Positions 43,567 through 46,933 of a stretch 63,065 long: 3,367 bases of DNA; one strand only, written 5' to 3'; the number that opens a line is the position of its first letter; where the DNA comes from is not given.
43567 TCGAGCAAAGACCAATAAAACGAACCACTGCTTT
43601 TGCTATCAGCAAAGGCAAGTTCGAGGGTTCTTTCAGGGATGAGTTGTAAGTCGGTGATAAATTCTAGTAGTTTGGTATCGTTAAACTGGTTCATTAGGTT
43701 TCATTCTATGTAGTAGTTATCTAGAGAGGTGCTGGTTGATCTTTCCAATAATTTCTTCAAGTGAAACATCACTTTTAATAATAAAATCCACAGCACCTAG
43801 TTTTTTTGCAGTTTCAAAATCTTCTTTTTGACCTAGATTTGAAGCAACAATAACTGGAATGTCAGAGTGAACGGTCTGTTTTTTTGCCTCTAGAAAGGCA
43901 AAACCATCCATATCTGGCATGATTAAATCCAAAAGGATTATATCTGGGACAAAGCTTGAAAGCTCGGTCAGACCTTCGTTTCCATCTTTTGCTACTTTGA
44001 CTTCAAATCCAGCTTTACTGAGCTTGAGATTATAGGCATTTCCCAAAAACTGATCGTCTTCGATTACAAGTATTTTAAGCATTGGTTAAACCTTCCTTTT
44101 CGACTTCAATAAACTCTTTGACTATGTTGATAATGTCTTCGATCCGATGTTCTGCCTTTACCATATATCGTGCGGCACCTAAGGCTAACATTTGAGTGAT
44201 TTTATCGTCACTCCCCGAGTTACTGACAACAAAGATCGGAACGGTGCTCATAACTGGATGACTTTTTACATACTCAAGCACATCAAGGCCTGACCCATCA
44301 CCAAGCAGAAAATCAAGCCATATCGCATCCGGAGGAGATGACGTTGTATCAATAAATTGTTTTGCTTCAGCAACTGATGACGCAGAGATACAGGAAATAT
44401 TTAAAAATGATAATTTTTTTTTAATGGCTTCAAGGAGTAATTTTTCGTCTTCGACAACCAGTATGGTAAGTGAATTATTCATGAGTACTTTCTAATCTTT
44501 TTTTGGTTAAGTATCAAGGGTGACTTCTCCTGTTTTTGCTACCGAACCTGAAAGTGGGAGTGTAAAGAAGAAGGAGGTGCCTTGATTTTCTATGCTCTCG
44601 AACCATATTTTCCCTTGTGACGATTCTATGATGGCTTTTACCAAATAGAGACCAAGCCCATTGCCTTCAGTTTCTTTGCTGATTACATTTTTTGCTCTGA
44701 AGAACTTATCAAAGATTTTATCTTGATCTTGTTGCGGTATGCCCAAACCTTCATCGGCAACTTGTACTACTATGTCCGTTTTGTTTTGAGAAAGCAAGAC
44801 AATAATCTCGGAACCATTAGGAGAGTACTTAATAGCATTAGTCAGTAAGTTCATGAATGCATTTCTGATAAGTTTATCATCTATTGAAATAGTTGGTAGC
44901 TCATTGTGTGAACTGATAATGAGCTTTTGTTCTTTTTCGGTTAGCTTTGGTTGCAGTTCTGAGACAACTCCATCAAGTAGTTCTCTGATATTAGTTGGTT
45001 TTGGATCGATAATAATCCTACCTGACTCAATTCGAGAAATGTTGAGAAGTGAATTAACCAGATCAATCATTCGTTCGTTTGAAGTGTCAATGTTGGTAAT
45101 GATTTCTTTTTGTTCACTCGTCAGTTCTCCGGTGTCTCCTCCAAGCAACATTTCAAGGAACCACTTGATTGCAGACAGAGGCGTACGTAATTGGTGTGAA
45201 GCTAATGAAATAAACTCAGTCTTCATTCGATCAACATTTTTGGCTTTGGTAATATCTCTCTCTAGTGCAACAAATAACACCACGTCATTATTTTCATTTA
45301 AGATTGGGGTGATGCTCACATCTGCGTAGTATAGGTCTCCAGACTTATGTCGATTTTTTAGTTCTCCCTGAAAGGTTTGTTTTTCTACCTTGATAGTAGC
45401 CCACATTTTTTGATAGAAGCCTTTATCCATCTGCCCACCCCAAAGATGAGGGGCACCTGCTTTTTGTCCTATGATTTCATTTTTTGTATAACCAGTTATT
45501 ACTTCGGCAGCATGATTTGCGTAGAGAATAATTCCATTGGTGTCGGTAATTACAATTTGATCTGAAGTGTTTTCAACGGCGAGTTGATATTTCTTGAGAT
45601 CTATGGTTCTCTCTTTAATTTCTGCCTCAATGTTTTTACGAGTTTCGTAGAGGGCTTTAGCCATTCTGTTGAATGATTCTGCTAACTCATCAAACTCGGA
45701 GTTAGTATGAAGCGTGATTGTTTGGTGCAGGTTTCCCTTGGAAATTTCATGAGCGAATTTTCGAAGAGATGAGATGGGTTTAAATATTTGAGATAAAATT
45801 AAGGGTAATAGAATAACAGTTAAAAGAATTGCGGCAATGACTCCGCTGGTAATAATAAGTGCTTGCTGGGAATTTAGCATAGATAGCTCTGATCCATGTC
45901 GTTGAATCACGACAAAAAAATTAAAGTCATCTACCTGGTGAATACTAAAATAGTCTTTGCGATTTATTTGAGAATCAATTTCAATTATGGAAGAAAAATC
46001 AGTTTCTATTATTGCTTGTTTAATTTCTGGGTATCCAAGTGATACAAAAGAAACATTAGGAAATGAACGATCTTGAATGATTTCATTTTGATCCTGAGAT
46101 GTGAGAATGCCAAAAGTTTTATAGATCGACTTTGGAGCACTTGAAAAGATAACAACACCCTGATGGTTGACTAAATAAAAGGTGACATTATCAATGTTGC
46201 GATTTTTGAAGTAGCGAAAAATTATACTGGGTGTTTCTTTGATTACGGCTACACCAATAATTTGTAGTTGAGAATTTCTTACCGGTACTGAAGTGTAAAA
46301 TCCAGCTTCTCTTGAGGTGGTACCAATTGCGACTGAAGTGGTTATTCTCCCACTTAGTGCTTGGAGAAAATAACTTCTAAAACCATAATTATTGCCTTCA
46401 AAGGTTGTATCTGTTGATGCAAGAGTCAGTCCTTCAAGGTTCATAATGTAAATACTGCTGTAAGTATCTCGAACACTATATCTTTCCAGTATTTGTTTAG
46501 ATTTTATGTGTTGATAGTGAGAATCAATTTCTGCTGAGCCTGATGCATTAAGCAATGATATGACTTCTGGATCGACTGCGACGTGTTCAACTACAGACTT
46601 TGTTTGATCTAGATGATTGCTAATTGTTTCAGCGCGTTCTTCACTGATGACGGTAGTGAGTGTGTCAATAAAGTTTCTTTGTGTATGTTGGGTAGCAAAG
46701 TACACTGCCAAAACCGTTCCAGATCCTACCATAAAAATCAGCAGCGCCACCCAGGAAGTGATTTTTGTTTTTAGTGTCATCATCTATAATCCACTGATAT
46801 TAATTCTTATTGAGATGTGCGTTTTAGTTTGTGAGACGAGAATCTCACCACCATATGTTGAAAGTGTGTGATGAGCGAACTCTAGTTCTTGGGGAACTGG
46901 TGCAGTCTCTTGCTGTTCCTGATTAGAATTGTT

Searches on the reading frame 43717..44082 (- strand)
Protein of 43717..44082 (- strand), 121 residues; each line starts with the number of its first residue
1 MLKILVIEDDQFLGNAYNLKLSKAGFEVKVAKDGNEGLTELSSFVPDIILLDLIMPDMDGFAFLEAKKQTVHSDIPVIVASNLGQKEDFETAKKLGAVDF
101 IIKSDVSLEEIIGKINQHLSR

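Call 91: search_protein_families(library=pfam, proteins=[window:43717-44082:-], max_evalue=0.01)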
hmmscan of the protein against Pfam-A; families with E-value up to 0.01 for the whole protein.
window:43717-44082:- (121 aa): 2 families
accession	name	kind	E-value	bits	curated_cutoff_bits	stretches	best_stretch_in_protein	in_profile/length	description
PF00072.30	Response_reg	-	9.8e-21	74.5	30.2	1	4-113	1-108/111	Response regulator receiver domain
PF16911.10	PapA_C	-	0.0087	15.9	30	1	63-109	123-169/203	Phthiocerol/phthiodiolone dimycocerosyl transferase C-terminus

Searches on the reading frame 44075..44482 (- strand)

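Call 91: search_protein_families(library=pfam, proteins=[window:44075-44482:-], max_evalue=0.01)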
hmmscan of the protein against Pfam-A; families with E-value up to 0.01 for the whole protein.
window:44075-44482:- (135 aa): 2 families
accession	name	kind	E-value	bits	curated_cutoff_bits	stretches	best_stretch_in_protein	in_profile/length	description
PF00072.30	Response_reg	-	5.8e-14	52.6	30.2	1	7-118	1-107/111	Response regulator receiver domain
PF20274.4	cREC_REC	-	0.0011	20.1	27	1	30-94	14-81/88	Cyclic-phosphate processing Receiver domain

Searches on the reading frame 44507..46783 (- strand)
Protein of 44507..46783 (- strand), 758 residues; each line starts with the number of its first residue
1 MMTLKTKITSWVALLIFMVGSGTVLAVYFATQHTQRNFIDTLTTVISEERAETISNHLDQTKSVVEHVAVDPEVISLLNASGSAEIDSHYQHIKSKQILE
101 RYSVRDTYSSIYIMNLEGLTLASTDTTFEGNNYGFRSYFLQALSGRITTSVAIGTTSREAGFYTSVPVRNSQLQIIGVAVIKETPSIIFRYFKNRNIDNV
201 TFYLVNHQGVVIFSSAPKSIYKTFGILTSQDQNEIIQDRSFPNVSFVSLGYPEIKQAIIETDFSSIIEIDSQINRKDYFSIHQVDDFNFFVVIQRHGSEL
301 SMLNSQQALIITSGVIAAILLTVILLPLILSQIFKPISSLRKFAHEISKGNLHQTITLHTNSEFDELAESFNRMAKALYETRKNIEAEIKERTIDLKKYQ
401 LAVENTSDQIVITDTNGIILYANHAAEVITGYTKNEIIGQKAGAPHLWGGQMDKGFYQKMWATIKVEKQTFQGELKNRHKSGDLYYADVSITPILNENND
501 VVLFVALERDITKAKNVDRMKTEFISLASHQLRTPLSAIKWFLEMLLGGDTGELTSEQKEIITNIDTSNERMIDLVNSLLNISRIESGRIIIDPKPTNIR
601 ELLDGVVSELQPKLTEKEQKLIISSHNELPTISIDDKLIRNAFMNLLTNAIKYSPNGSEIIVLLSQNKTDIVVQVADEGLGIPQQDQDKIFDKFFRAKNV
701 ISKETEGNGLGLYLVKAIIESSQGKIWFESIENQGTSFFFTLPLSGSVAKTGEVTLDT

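Call 91: search_protein_families(library=pfam, proteins=[window:44507-46783:-], max_evalue=0.01)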
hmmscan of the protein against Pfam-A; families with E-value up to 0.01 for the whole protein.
window:44507-46783:- (758 aa): 12 families
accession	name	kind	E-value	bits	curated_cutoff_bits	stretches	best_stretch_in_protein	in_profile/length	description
PF02518.31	HATPase_c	-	6.1e-27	94.7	26.4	1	635-745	2-110/111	Histidine kinase-, DNA gyrase B-, and HSP90-like ATPase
PF00512.31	HisKA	-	1.9e-17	63.5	26.9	1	520-588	1-66/66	His Kinase A (phospho-acceptor) domain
PF13426.13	PAS_9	-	3.4e-17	63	27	1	408-513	2-103/103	PAS domain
PF02743.24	dCache_1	-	8.1e-17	62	45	1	39-293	7-239/240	Cache domain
PF00989.32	PAS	-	1.4e-11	44.9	22.6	1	398-510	2-112/113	PAS fold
PF00672.30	HAMP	-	8e-10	39.3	25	1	330-378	3-51/53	HAMP domain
PF08448.16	PAS_4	-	3.6e-09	37.3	23.1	1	404-515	2-109/110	PAS fold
PF08447.18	PAS_3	-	1e-07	32.5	25.6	1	419-505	1-86/89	PAS fold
PF13188.13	PAS_8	-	4.2e-05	23.7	21.8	1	398-441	2-42/65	PAS domain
PF18947.5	HAMP_2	-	7.3e-05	23.1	24.3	1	329-378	16-65/67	HAMP domain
PF13581.12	HATPase_c_2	-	0.0004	20.8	27.4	1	646-721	39-111/127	Histidine kinase-like ATPase domain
PF17203.10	sCache_3_2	-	0.0046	17.5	28.4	0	51-181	4-124/140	Single cache domain 3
